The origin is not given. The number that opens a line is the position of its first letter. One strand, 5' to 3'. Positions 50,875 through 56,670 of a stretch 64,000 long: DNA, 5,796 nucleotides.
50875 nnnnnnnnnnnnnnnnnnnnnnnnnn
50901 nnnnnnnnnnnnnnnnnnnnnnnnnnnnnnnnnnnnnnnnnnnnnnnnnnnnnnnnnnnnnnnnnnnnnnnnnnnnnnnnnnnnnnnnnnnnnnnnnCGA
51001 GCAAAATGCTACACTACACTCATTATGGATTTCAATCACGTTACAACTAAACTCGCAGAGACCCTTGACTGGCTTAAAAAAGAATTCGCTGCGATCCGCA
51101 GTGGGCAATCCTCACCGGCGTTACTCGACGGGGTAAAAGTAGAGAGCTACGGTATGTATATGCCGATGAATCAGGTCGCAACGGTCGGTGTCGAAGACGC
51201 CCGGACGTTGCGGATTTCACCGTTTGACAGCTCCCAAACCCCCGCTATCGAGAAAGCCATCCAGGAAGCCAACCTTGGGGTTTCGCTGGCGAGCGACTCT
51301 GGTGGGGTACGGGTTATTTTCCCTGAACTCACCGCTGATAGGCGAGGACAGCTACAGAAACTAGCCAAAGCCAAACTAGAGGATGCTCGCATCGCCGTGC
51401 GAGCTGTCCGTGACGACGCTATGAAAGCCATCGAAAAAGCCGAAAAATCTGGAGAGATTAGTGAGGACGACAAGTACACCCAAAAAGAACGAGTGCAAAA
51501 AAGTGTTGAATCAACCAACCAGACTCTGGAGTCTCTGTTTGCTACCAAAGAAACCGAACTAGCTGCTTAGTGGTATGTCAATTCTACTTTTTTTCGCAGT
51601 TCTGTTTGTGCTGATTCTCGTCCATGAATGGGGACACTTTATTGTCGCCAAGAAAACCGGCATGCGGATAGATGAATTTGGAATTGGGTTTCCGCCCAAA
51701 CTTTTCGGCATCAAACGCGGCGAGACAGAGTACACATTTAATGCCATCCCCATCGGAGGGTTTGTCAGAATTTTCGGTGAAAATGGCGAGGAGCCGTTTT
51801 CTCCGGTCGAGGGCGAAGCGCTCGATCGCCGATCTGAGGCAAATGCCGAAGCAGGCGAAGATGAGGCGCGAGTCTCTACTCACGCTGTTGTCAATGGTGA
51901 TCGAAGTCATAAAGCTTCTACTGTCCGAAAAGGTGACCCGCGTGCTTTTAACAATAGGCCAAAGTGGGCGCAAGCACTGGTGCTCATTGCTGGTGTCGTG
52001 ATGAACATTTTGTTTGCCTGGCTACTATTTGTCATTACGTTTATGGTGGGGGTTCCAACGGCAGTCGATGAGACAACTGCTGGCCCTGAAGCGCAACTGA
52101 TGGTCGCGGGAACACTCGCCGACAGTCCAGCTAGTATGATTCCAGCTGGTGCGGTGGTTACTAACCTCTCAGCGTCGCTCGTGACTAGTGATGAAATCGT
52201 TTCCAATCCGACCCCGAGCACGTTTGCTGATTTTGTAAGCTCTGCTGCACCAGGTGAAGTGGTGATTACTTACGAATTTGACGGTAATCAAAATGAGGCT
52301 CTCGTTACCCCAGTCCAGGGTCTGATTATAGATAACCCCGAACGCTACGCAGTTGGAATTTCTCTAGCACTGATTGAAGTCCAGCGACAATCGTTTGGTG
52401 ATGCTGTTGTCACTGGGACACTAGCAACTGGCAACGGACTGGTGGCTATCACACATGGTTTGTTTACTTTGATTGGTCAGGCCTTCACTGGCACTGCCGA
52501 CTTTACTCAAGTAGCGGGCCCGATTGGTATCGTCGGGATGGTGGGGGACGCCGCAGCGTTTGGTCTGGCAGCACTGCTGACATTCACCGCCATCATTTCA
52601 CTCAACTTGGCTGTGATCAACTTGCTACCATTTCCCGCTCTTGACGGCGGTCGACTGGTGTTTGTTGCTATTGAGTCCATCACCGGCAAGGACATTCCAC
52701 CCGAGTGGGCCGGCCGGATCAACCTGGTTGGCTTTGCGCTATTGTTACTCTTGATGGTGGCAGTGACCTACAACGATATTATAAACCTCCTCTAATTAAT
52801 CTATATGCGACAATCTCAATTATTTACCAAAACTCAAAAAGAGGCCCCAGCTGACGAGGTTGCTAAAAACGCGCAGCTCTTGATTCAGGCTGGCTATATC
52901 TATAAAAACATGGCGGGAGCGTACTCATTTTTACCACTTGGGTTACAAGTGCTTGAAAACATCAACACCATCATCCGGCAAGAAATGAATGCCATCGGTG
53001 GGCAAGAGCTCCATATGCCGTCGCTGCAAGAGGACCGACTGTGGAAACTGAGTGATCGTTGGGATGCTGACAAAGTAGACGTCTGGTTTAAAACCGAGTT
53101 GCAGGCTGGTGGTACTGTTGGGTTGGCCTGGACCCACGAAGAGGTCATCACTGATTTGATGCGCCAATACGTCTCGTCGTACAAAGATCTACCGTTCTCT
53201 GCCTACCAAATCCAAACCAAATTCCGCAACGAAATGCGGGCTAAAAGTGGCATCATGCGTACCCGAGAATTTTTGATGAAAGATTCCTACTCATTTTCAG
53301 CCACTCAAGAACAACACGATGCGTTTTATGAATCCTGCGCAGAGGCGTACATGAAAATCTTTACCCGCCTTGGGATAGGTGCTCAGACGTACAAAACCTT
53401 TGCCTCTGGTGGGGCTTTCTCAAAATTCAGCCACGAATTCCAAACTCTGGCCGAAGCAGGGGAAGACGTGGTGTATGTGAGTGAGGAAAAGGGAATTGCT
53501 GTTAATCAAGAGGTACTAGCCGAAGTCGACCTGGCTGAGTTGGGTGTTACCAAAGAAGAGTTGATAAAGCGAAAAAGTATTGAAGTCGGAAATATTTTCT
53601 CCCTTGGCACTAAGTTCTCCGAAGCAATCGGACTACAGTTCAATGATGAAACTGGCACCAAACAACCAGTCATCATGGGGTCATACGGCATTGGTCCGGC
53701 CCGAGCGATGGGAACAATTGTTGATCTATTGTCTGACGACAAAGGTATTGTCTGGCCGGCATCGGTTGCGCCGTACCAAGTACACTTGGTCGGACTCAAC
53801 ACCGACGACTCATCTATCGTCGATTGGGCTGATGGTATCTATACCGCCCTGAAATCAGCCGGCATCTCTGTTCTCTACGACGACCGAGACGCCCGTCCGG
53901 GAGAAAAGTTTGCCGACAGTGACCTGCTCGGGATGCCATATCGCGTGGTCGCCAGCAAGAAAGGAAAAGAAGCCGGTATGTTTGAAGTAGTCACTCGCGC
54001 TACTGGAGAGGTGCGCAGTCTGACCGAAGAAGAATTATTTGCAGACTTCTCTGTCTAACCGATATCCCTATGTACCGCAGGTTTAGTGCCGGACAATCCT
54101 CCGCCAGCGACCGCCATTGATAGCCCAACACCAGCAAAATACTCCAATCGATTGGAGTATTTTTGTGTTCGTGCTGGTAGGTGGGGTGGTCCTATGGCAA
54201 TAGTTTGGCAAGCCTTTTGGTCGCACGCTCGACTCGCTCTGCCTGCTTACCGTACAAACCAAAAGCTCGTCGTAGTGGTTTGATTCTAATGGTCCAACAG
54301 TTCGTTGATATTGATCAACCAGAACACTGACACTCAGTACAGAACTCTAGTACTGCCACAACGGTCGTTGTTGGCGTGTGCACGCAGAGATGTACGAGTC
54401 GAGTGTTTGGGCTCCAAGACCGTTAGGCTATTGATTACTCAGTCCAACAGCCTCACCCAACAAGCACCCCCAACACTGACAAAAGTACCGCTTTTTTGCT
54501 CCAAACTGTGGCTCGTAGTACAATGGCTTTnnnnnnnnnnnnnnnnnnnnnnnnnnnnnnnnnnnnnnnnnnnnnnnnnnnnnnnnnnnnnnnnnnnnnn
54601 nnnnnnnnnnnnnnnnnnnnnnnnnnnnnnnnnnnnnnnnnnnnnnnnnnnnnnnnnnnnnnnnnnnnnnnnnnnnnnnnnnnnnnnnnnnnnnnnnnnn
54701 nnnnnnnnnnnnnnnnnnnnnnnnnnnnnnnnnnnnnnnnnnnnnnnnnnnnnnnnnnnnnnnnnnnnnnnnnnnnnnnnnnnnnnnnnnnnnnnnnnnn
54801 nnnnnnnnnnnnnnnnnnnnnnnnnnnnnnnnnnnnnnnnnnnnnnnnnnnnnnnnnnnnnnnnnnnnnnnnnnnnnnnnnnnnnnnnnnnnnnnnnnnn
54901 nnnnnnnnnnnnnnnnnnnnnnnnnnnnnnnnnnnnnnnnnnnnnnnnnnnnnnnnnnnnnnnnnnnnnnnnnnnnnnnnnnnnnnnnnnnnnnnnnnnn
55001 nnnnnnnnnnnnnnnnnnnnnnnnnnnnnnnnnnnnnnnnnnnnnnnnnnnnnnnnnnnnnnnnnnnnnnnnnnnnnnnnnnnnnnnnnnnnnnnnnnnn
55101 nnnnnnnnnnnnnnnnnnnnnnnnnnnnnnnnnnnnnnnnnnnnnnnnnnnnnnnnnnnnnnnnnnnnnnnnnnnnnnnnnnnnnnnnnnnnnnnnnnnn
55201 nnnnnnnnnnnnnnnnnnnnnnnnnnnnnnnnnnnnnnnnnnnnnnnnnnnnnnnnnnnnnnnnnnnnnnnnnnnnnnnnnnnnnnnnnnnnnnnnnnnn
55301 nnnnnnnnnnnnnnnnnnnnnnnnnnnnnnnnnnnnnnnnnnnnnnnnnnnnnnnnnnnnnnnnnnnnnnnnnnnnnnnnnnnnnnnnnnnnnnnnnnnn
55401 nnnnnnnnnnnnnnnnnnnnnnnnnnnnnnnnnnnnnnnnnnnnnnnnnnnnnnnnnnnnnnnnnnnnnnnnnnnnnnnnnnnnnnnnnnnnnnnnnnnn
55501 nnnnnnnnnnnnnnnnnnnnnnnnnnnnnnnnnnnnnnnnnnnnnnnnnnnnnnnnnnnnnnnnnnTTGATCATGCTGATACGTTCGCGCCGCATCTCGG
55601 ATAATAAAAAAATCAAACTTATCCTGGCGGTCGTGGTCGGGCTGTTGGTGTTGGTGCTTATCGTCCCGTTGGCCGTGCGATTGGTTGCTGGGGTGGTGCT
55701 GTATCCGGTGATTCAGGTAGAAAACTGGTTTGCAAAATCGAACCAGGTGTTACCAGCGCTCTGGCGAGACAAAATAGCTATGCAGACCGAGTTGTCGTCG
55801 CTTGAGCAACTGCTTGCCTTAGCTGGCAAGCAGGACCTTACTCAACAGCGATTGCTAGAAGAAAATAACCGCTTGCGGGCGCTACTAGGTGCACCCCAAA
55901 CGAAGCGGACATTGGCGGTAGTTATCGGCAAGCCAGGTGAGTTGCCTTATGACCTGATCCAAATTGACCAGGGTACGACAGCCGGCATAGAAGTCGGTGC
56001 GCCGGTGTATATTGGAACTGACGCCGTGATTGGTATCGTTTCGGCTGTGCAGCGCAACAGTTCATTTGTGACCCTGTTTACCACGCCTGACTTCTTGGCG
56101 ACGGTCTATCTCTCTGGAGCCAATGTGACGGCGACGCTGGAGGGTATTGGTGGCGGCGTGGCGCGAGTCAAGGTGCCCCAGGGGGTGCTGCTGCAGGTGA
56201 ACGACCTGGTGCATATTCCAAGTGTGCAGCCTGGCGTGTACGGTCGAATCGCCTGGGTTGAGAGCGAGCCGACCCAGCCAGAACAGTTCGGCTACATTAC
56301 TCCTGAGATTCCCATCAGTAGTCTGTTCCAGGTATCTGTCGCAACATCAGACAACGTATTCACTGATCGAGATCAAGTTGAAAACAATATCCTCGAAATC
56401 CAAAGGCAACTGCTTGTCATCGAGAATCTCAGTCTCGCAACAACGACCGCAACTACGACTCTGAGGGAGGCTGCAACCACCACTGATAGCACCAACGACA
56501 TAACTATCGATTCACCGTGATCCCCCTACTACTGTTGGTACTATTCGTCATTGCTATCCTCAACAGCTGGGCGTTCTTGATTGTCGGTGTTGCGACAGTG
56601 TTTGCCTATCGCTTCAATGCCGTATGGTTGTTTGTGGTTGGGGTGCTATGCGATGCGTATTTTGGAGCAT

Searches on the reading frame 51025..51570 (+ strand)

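Call 69: search_protein_families(library=pfam, proteins=[window:51025-51570:+], max_evalue=0.0001)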
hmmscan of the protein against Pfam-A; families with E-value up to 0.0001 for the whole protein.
window:51025-51570:+ (181 aa): 1 family
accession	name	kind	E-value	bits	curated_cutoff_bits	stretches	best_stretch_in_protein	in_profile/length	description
PF01765.24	RRF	-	1.7e-49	168.3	29.7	1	17-179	1-163/164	Ribosome recycling factor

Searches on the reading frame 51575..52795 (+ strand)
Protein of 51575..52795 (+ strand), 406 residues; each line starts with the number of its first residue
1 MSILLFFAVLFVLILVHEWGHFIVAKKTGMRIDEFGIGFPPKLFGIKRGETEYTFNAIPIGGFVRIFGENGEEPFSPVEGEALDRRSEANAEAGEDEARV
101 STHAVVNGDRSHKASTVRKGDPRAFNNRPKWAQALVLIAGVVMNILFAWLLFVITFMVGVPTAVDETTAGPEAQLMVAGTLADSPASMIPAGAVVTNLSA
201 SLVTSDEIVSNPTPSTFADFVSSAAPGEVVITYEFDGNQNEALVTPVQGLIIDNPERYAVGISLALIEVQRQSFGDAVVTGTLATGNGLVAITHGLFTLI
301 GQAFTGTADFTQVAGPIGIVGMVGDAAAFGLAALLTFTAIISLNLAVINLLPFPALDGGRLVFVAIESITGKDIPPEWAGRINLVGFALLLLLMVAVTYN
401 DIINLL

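Call 70: search_protein_families(library=pfam, proteins=[window:51575-52795:+], max_evalue=0.0001)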
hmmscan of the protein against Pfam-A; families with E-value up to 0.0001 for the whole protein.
window:51575-52795:+ (406 aa): 1 family
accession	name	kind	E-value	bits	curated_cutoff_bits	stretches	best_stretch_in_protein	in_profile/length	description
PF02163.28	Peptidase_M50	-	4e-59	200.1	27.2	1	6-393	2-221/221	Peptidase family M50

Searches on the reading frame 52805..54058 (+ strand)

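Call 70: search_protein_families(library=pfam, proteins=[window:52805-54058:+], max_evalue=0.0001)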
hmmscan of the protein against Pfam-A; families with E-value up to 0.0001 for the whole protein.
window:52805-54058:+ (417 aa): 2 families
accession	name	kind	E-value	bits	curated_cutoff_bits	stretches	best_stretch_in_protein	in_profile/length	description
PF00587.30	tRNA-synt_2b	-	1.3e-25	90.9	29.3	1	103-307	9-177/179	tRNA synthetase class II core domain (G, H, P, S and T)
PF03129.25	HGTP_anticodon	-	5.3e-15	55.8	21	1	325-412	1-88/94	Anticodon binding domain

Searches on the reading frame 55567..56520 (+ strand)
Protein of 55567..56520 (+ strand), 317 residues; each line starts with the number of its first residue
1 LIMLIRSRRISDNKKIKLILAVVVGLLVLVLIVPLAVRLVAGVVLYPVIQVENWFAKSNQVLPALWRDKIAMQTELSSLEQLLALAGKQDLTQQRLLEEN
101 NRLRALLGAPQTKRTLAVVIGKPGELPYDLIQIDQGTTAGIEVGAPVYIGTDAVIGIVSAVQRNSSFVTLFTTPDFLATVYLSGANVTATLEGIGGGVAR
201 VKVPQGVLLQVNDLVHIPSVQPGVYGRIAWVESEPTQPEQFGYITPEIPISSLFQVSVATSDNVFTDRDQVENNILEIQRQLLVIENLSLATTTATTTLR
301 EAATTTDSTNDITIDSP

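Call 70: search_protein_families(library=pfam, proteins=[window:55567-56520:+], max_evalue=0.0001)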
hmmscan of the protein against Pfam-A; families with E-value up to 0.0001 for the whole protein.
window:55567-56520:+ (317 aa): 1 family
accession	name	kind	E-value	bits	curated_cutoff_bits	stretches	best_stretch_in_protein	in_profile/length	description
PF04085.20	MreC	-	1.3e-11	44.9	28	1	119-259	1-146/147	Rod shape-determining protein MreC, barrel core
